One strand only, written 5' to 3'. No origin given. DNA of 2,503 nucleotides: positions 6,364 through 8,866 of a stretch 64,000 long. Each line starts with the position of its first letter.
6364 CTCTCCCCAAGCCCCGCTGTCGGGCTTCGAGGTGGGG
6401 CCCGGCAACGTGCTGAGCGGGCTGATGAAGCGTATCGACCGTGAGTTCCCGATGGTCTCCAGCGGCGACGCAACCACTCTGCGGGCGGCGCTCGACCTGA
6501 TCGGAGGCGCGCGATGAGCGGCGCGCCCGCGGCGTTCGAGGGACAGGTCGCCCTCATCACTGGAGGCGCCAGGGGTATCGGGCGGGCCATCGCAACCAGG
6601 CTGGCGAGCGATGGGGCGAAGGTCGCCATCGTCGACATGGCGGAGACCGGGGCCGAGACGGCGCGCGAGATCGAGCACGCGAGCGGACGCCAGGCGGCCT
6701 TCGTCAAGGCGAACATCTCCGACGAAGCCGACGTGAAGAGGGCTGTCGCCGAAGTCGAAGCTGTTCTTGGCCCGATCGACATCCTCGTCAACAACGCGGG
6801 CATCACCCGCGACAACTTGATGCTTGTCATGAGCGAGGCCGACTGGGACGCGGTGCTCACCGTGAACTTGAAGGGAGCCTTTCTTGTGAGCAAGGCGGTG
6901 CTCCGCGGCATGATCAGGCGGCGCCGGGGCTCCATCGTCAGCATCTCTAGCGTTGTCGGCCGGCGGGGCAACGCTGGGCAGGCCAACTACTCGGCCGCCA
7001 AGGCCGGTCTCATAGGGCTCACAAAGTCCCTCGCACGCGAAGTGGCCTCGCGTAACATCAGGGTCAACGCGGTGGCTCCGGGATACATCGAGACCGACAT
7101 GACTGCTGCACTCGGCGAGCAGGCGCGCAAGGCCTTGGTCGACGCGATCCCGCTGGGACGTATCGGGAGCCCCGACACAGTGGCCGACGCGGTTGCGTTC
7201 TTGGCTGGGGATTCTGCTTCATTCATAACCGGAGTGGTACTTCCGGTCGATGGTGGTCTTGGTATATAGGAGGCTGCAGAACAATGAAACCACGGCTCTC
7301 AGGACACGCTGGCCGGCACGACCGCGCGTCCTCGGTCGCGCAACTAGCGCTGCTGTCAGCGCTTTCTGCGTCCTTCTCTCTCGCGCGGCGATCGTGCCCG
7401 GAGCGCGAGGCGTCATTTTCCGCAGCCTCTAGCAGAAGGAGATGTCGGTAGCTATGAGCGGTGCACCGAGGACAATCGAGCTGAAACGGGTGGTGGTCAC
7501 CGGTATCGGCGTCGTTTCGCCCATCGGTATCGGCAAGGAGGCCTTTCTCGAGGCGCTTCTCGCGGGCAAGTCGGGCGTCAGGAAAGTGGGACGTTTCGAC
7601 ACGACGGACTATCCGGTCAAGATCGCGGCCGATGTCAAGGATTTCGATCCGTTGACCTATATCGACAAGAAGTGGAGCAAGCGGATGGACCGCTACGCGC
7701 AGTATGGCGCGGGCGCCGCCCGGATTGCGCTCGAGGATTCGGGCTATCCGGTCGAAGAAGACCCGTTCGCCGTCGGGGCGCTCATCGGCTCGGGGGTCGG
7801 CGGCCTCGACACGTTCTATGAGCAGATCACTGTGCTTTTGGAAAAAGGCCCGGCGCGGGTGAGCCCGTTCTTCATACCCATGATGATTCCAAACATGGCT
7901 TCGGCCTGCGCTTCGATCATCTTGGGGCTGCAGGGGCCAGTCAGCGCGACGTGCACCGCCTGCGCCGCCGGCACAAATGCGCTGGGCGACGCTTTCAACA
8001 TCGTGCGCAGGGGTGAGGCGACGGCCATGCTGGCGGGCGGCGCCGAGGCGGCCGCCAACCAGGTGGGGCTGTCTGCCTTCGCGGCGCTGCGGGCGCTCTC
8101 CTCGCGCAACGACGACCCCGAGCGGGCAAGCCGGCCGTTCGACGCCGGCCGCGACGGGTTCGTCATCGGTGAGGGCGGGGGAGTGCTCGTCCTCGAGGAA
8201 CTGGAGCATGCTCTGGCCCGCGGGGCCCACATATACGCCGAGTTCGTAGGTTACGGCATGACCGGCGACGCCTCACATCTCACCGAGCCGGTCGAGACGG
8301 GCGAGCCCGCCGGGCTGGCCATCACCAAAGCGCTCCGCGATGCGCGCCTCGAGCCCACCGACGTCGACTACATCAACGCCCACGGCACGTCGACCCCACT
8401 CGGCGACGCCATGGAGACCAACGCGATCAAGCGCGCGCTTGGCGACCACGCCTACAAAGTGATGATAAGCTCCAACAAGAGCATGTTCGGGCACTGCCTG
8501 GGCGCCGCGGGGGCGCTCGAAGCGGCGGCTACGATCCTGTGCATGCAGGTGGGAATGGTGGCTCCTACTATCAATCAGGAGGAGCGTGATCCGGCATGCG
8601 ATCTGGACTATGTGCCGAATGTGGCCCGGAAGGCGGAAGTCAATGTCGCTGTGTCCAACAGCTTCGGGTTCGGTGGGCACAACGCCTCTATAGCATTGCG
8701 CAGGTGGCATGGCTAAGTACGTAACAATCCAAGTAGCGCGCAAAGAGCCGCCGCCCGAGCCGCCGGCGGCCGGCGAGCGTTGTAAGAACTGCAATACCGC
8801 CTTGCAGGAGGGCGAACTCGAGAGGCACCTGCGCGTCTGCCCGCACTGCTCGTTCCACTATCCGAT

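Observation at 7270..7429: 160-nt intercistronic element bounded by terminal inverted repeats, copy A (fabG|fabF)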

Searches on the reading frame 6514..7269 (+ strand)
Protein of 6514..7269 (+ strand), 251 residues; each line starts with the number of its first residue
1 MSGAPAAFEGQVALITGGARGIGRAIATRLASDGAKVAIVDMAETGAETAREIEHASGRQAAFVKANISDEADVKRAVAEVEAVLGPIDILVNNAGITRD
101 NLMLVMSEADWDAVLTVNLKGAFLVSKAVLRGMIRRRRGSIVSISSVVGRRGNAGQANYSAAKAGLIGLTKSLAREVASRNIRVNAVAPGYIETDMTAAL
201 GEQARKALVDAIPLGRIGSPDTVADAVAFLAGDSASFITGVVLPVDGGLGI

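Call 16: find_encoding_contigs(protein=window:6514-7269:+, flank=10000, max_places=10)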
Protein window:6514-7269:+ (251 aa): no gene with exactly this product is on record in the collection.

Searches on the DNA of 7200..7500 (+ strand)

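Call 29: search_dna_similar(query=window:7270-7429:+, collection=plasmids, mode=distant, max_evalue=1, max_rows=30)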
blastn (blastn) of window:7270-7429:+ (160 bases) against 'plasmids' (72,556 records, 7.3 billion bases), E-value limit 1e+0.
Records with a match: 3; places in all: 3; records where one place covers at least 80% of the query: 0.
Best place of each record, by identity: 90-95% 2; 80-90% 1.
By first word of the organism name: Paraburkholderia 1; Methylobacterium 1; Burkholderia 1.
By predicted mobility (MOB-suite, as given by PLSDB): mobilizable 1; conjugative 1; non-mobilizable 1.
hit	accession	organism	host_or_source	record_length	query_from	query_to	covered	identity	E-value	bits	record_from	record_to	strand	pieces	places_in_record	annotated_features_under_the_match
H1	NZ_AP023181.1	Paraburkholderia sp. PGU19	Physopelta gutta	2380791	112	145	21%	91.2%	4e-1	42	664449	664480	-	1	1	none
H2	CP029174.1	Methylobacterium sp. DM1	-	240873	107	141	22%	85.7%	4e-1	42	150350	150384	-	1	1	type VI secretion protein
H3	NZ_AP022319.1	Burkholderia sp. THE68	Togo hemipterus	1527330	36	62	17%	92.6%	4e-1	41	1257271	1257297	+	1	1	none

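Call 60: search_rna_families(source=window, start=7200, end=7500, threshold=evalue, max_evalue=10)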
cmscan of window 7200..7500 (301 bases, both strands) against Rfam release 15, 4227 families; matches with E-value up to 10: 1.
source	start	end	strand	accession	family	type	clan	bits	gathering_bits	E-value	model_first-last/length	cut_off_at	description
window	7277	7483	+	RF02042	HOTTIP_3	Gene; lncRNA;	-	6.6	50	1.9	90-353/353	no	HOXA transcript at the distal tip, conserved region 3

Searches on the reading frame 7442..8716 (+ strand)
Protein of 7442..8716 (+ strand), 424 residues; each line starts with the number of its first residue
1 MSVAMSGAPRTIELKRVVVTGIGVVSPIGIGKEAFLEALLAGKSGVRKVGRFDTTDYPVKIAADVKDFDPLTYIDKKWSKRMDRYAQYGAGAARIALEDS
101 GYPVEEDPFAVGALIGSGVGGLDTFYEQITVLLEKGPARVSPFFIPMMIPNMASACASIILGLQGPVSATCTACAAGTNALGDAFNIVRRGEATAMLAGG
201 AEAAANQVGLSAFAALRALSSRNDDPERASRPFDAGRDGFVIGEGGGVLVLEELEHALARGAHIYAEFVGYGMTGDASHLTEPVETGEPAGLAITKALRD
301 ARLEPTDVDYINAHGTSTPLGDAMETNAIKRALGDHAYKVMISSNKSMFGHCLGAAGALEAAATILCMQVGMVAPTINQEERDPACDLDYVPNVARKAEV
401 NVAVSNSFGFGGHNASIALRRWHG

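Call 17: find_homologous_proteins(query=window:7442-8716:+, max_evalue=1e-50)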
Query window:7442-8716:+ (424 aa): 8000 proteins with E <= 1e-50 among 8000 candidates; the best 120 are listed.
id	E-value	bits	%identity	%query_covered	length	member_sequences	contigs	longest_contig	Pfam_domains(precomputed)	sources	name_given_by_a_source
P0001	8.4e-278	939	100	100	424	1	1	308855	PF00109.33,PF02801.29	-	-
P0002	6.0e-257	870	92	99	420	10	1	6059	PF00109.33,PF02801.29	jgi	jgi:3-oxoacyl-[acyl-carrier-protein] synthase II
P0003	1.3e-248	843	90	99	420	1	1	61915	PF00109.33,PF02801.29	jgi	jgi:3-oxoacyl-[acyl-carrier-protein] synthase II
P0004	7.7e-237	804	84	99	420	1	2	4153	PF00109.33,PF02801.29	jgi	jgi:3-oxoacyl-[acyl-carrier-protein] synthase II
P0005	7.7e-234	794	83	99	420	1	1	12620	PF00109.33,PF02801.29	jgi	jgi:3-oxoacyl-[acyl-carrier-protein] synthase II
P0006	2.1e-233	793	83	99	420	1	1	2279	PF00109.33,PF02801.29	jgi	jgi:3-oxoacyl-[acyl-carrier-protein] synthase II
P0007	2.7e-232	789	82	99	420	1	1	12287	PF00109.33,PF02801.29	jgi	jgi:3-oxoacyl-[acyl-carrier-protein] synthase II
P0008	2.7e-232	789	82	99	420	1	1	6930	PF00109.33,PF02801.29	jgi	jgi:3-oxoacyl-[acyl-carrier-protein] synthase II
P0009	3.8e-231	785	83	99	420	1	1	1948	PF00109.33,PF02801.29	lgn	-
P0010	3.9e-231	785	83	99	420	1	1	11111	PF00109.33,PF02801.29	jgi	jgi:3-oxoacyl-[acyl-carrier-protein] synthase II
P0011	8.7e-230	781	82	99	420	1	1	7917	PF00109.33,PF02801.29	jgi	jgi:3-oxoacyl-[acyl-carrier-protein] synthase II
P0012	1.2e-229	780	82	99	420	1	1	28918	PF00109.33,PF02801.29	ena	-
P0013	3.4e-229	779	82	98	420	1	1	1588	PF00109.33,PF02801.29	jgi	jgi:3-oxoacyl-[acyl-carrier-protein] synthase II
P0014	3.6e-229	779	82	99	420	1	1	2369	PF00109.33,PF02801.29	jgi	jgi:3-oxoacyl-[acyl-carrier-protein] synthase II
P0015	3.7e-229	779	82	99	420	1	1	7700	PF00109.33,PF02801.29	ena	-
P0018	2.0e-228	776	83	97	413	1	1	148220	PF00109.33,PF02801.29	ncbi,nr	ncbi:MAG: beta-ketoacyl-[acyl-carrier-protein] synthase II [Actinobacteria bacterium RBG_16_64_13]|n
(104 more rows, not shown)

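Call 18: find_encoding_contigs(protein=P0003, flank=10000, max_places=3)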
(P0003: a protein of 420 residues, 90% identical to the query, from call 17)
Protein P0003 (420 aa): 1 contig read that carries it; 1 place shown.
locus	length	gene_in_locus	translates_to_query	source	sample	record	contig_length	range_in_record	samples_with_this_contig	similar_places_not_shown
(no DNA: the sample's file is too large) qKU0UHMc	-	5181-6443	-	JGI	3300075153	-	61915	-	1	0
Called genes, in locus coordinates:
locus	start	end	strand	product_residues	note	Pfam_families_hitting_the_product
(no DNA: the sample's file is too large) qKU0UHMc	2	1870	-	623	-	?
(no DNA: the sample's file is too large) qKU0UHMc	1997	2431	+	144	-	PF22817:ApeP-like (weak), PF07977:FabA, PF22818:ApeI-like, PF01575:MaoC_dehydratas (weak)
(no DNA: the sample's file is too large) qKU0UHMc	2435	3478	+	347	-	PF00108:Thiolase_N, PF08545:ACP_syn_III, PF08541:ACP_syn_III_C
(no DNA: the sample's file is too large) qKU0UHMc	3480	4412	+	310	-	PF00698:Acyl_transf_1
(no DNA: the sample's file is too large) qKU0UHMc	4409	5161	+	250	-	PF00106:adh_short, PF08659:KR, PF13561:adh_short_C2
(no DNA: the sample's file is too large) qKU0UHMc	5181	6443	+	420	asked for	PF00109:ketoacyl-synt, PF02801:Ketoacyl-synt_C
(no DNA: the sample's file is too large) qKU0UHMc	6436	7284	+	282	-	PF17848:Zn_ribbon_ACC (faint), PF01039:Carboxyl_trans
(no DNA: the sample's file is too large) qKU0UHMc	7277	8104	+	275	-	PF03255:ACCA, PF01039:Carboxyl_trans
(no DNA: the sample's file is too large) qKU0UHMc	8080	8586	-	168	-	PF01844:HNH, PF14279:HNH_5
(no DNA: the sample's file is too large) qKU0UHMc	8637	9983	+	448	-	PF05496:RuvB_N, PF01078:Mg_chelatase (faint), PF13191:AAA_16 (faint), PF00158:Sigma54_activat (faint), PF00004:AAA, PF07728:AAA_5 (weak), PF16193:AAA_assoc_2, PF12002:MgsA_C, +1 more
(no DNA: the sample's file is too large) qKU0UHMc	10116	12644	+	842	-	-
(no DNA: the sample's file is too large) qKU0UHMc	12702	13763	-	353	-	PF01336:tRNA_anti-codon (weak), PF01966:HD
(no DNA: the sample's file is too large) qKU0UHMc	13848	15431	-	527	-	PF00083:Sugar_tr, PF06609:TRI12 (weak), PF07690:MFS_1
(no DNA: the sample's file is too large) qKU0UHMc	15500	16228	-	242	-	PF07161:LppX_LprAFG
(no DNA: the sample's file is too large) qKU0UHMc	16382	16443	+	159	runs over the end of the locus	-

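Call 19: find_encoding_contigs(protein=P0002, flank=10000, max_places=3)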
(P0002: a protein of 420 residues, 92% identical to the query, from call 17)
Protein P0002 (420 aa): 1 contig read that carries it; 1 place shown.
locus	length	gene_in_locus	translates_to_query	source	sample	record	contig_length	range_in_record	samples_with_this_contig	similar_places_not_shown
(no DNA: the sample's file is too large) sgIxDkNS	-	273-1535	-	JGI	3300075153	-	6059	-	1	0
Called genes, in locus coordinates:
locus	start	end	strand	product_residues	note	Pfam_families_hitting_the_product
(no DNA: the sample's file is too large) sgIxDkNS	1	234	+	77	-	?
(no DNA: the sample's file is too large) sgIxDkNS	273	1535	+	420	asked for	PF00109:ketoacyl-synt, PF02801:Ketoacyl-synt_C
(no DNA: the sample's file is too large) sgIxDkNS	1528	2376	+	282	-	PF01039:Carboxyl_trans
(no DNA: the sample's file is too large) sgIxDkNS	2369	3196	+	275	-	PF03255:ACCA, PF01039:Carboxyl_trans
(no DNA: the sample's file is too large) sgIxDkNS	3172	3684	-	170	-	PF01844:HNH, PF13395:HNH_4 (weak), PF14279:HNH_5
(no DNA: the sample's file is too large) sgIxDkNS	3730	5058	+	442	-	PF05496:RuvB_N, PF01078:Mg_chelatase (faint), PF13191:AAA_16 (faint), PF00158:Sigma54_activat (faint), PF00004:AAA, PF07728:AAA_5 (weak), PF16193:AAA_assoc_2, PF12002:MgsA_C, +1 more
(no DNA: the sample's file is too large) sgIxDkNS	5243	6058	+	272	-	?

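Call 49: find_encoding_contigs(protein=P0005, flank=3000, max_places=2)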
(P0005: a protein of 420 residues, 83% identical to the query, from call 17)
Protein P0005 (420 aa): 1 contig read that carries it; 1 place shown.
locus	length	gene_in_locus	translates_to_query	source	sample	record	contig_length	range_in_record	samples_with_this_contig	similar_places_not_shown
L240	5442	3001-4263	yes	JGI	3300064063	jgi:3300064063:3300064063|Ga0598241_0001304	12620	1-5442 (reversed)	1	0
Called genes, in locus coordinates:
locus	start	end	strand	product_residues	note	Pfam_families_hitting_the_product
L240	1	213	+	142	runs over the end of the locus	PF22817:ApeP-like (weak), PF07977:FabA, PF22818:ApeI-like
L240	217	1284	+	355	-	PF00108:Thiolase_N, PF08545:ACP_syn_III, PF08541:ACP_syn_III_C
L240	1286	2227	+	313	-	PF00698:Acyl_transf_1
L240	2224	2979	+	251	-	PF00106:adh_short, PF08659:KR, PF13561:adh_short_C2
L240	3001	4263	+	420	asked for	PF00109:ketoacyl-synt, PF02801:Ketoacyl-synt_C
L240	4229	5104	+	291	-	PF01039:Carboxyl_trans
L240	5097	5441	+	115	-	?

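Call 50: find_encoding_contigs(protein=P0012, flank=3000, max_places=2)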
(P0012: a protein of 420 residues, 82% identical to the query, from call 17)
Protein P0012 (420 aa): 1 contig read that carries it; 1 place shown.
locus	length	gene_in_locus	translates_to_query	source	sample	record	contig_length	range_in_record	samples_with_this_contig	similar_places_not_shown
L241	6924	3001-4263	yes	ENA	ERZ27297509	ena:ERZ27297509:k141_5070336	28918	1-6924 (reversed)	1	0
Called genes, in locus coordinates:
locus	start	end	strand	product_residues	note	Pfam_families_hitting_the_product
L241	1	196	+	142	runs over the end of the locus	PF22817:ApeP-like (weak), PF07977:FabA, PF22818:ApeI-like, PF01575:MaoC_dehydratas (faint)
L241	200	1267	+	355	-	PF00108:Thiolase_N, PF08545:ACP_syn_III, PF08541:ACP_syn_III_C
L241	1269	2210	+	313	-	PF00698:Acyl_transf_1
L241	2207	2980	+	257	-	PF00106:adh_short, PF08659:KR, PF13561:adh_short_C2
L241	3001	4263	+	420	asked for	PF00109:ketoacyl-synt, PF02801:Ketoacyl-synt_C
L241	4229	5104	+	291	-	PF17848:Zn_ribbon_ACC (weak), PF01039:Carboxyl_trans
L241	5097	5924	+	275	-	PF03255:ACCA, PF01039:Carboxyl_trans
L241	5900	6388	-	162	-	PF01844:HNH, PF14279:HNH_5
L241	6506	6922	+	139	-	?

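Call 51: find_encoding_contigs(protein=P0018, flank=3000, max_places=2)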
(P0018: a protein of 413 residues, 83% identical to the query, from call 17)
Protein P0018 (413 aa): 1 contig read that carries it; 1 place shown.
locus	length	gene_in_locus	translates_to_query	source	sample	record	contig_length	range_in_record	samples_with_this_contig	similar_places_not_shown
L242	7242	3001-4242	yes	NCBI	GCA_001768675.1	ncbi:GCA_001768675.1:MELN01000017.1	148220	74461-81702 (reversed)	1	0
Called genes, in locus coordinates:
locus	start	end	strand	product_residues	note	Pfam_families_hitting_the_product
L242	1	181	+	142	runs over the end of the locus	PF22817:ApeP-like (weak), PF07977:FabA, PF22818:ApeI-like, PF01575:MaoC_dehydratas (weak), PF03061:4HBT (faint)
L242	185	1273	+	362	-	PF00108:Thiolase_N (weak), PF08545:ACP_syn_III, PF08541:ACP_syn_III_C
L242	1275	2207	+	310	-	PF00698:Acyl_transf_1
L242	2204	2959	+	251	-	PF00106:adh_short, PF08659:KR, PF13561:adh_short_C2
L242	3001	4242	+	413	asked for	PF00109:ketoacyl-synt, PF02801:Ketoacyl-synt_C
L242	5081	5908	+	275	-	PF03255:ACCA, PF01039:Carboxyl_trans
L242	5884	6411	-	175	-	PF01844:HNH, PF14279:HNH_5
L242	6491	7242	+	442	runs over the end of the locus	PF05496:RuvB_N, PF01078:Mg_chelatase (faint), PF00158:Sigma54_activat (faint), PF13173:AAA_14 (weak), PF00004:AAA, PF07728:AAA_5 (weak), PF16193:AAA_assoc_2, PF12002:MgsA_C, +2 more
